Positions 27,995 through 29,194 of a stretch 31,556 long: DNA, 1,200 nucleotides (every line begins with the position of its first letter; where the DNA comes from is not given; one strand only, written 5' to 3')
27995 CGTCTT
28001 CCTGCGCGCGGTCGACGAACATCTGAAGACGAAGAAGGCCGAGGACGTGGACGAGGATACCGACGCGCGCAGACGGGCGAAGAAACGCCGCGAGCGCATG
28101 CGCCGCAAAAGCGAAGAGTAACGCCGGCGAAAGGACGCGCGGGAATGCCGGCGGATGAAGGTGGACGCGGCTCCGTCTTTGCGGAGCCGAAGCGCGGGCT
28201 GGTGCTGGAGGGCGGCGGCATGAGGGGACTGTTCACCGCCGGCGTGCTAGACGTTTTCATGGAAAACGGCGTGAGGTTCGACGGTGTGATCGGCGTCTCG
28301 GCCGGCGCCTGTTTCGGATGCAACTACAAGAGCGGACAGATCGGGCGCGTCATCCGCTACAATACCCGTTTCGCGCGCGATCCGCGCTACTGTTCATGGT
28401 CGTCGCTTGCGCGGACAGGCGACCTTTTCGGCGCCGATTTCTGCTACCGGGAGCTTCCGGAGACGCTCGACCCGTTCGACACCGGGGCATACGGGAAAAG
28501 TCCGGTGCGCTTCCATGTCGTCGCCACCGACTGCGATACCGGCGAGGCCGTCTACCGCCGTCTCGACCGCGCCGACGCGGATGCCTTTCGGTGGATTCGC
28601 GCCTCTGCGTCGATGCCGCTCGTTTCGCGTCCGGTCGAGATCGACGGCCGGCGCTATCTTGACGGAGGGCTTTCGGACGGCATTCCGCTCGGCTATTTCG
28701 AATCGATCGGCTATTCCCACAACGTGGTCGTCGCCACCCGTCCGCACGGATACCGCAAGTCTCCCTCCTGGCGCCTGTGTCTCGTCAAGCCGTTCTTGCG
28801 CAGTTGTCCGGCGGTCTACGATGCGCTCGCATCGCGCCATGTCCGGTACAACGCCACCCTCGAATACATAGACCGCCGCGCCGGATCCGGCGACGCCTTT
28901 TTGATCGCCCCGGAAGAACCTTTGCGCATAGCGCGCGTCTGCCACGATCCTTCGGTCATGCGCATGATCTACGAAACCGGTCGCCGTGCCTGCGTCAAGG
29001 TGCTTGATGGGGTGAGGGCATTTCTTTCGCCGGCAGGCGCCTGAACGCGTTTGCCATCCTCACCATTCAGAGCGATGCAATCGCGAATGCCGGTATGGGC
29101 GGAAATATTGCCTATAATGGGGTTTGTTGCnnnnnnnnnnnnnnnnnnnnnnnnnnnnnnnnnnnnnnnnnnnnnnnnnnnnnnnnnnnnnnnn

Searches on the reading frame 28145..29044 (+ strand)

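Call 61: search_protein_families(library=pfam, proteins=[window:28145-29044:+], max_evalue=0.0001)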
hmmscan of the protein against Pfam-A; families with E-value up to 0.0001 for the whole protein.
window:28145-29044:+ (299 aa): 2 families
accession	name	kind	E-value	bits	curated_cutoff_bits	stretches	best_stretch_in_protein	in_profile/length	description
PF01734.28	Patatin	-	1.8e-25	90.7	27.7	1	19-184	1-189/191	Patatin-like phospholipase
PF19890.4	DUF6363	-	1.3e-16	60.5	26.4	1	221-294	1-74/75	Domain of unknown function (DUF6363)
